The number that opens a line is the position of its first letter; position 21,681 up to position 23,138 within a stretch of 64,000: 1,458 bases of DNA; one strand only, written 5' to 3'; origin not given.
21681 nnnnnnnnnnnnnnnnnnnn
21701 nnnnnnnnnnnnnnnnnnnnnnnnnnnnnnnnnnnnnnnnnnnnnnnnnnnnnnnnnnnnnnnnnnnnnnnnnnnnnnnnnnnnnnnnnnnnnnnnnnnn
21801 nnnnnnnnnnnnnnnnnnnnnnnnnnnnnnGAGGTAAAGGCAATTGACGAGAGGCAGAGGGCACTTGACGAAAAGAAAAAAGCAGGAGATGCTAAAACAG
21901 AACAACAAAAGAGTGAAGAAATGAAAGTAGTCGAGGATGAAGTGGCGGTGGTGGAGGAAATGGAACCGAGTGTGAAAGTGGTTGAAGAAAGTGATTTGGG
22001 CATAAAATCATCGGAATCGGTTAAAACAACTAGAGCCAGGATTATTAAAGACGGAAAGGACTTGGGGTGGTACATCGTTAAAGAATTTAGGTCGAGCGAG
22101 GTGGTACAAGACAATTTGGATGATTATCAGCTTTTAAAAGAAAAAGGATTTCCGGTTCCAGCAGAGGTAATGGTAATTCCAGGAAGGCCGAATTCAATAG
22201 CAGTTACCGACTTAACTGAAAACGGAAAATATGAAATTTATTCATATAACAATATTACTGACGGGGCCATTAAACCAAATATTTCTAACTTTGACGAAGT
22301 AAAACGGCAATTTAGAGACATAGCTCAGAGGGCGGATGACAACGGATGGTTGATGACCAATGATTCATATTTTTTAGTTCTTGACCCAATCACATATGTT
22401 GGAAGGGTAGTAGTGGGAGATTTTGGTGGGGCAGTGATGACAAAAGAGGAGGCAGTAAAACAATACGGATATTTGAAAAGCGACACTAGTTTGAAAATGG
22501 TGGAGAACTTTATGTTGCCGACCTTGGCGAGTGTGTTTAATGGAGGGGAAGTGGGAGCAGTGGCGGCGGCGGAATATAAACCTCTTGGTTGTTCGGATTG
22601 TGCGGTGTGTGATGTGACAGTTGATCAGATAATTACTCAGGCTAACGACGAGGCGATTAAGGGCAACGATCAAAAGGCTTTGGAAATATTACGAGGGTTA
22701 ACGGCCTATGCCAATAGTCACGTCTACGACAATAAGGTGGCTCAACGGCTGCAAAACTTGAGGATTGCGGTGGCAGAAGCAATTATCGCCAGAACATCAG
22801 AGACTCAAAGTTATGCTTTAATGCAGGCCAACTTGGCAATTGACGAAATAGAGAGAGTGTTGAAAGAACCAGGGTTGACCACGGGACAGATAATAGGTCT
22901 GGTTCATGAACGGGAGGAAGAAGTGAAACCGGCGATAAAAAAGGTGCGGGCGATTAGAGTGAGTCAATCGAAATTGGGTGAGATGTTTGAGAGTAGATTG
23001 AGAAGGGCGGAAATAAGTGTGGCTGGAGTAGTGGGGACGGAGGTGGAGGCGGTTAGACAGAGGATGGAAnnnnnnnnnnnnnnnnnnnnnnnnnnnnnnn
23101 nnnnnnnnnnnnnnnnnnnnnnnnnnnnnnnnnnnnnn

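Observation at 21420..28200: Three copies of a novel ~55-aa CxxC-helix module (P-x-G-C-[ST]-D-C-[SA]-V ... Y-x-N-x-H-x-[FY]), two of them preceded by GDF(E)GG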

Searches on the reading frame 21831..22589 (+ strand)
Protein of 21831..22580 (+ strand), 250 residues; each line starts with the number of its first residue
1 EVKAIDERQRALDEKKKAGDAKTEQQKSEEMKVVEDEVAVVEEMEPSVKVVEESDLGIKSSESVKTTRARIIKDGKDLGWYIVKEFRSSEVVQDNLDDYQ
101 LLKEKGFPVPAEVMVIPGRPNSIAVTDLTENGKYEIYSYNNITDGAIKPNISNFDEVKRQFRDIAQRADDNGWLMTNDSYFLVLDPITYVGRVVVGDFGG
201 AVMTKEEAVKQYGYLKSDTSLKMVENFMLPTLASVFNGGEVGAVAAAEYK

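Call 25: search_protein_families(library=pfam, proteins=[window:21831-22580:+], max_evalue=1)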
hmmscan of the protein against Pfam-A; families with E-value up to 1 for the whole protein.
window:21831-22580:+ (250 aa): 1 family
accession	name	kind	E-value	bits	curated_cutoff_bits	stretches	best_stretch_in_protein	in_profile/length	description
PF08416.19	PTB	-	0.097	13.2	27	1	89-157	18-85/131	Phosphotyrosine-binding domain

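Call 45: predict_structure(alignment_id=A3)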
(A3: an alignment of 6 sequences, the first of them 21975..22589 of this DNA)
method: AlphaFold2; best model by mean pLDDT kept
length: 205 residues; sequences in the alignment: 6
mean_pLDDT: 80.9   pTM: 0.78
mean pLDDT of the five models: 80.9, 79.2, 79.0, 78.4, 73.6
residues with pLDDT >= 90: 71; 70-90: 91; 50-70: 23; < 50: 20
segments of 3 or more residues with pLDDT < 50: 1-5, 192-205
pLDDT, mean of each block of 10 residues (from residue 1): 47 69 86 87 89 92 88 89 84 67 93 96 89 91 87 80 88 91 82 44 37
secondary structure, 60 per line:
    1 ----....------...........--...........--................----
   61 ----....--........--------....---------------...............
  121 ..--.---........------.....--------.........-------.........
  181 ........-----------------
elements in order: H5-8 E15-25 E28-38 H41-56 E65-68 E71-78 E87-90 H106-122 E132-136 E143-147 H157-164 H172-188

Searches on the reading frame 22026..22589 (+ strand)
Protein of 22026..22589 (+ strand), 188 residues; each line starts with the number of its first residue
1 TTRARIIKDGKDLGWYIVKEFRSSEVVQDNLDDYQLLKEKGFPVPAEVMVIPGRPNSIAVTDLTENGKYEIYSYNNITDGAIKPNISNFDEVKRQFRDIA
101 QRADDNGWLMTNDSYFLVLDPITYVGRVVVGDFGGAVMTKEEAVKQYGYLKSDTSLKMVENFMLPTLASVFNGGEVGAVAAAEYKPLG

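Call 39: find_homologous_proteins(query=window:22026-22589:+, max_evalue=0.001)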
Query window:22026-22589:+ (188 aa): 4 proteins with E <= 0.001 among 127 candidates.
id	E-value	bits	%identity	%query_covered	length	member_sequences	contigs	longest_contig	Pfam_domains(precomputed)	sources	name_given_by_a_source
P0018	2.4e-55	205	53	93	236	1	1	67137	-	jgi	jgi:hypothetical protein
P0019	1.8e-48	183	50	94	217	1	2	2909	-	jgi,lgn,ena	-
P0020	2.9e-37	146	46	94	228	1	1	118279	-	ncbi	-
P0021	1.1e-16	79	37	79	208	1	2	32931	-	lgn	-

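Call 68: search_protein_families(library=phrogs, proteins=[window:22026-22538:+], max_evalue=1)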
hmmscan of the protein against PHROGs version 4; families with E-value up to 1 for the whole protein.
window:22026-22538:+ (171 aa): 4 families
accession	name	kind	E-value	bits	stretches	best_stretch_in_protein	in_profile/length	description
phrog_6455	-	unknown function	0.15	13.3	1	77-126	45-96/101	-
phrog_15226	-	unknown function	0.2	12.7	1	92-168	14-93/117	-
phrog_18863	-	unknown function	0.25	10.4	1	81-143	399-453/848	-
phrog_25422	-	unknown function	0.28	12.1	1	89-112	6-29/117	-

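Call 70: find_encoding_contigs(protein=P0018, flank=8000, max_places=2)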
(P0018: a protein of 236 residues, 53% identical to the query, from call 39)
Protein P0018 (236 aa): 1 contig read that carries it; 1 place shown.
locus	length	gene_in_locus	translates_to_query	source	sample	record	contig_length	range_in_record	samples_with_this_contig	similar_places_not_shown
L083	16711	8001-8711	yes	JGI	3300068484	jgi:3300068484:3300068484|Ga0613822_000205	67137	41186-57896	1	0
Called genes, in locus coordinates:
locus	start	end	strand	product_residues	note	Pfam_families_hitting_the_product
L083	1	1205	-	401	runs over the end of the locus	PF08308:PEGA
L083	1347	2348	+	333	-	PF06723:MreB_Mbl, PF00022:Actin, PF00012:HSP70 (weak), PF14450:FtsA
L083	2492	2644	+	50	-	-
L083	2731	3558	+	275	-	PF03808:Glyco_tran_WecG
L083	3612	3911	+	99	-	-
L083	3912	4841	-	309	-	PF01565:FAD_binding_4, PF02873:MurB_C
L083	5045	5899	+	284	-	PF00149:Metallophos, PF12850:Metallophos_2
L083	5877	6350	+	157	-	PF02075:RuvC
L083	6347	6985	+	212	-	-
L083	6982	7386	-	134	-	-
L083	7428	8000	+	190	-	PF01330:RuvA_N, PF14520:HHH_5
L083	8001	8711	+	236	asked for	-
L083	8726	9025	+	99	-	-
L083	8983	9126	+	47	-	-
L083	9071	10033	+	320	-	PF05496:RuvB_N, PF13191:AAA_16 (weak), PF13401:AAA_22 (faint), PF00004:AAA, PF00910:RNA_helicase (faint), PF07728:AAA_5, PF17864:AAA_lid_4, PF05491:WHD_RuvB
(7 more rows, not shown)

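Call 71: find_encoding_contigs(protein=P0020, flank=8000, max_places=2)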
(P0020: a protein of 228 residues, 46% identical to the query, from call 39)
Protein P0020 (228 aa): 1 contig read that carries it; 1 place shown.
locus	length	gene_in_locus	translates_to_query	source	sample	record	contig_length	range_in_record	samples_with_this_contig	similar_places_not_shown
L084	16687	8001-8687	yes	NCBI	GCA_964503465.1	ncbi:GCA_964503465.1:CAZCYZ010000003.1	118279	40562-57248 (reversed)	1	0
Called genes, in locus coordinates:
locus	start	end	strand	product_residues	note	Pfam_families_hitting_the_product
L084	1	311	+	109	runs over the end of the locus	-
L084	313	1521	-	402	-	PF08308:PEGA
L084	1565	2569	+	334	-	PF00022:Actin (weak), PF06723:MreB_Mbl, PF14450:FtsA (weak)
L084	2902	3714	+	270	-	PF03808:Glyco_tran_WecG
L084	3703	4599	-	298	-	PF01978:TrmB, PF12802:MarR_2 (weak)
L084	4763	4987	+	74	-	-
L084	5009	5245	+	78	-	-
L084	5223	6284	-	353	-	PF01565:FAD_binding_4 (faint), PF02873:MurB_C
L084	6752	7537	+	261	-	PF00149:Metallophos, PF12850:Metallophos_2 (weak)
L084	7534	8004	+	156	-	PF02075:RuvC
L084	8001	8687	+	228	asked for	-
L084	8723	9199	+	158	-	PF10050:DUF2284 (faint)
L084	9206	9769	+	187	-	PF01330:RuvA_N, PF00633:HHH (faint), PF14520:HHH_5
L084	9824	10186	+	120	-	-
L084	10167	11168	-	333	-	-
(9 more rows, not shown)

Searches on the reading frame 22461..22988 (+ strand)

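Call 5: search_protein_families(library=pfam, proteins=[window:22461-22961:+], max_evalue=10)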
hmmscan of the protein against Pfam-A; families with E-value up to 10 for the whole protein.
window:22461-22961:+ (167 aa): 0 families

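Call 68: search_protein_families(library=phrogs, proteins=[window:22554-22988:+], max_evalue=1)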
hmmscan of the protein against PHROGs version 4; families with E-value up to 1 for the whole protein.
window:22554-22988:+ (145 aa): 3 families
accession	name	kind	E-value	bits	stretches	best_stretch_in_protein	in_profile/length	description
phrog_4289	-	unknown function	0.18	12.7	1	29-70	13-52/60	-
phrog_2412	-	unknown function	0.2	12.7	1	23-92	69-139/150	-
phrog_27053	-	unknown function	0.25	12.7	1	52-98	68-110/143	-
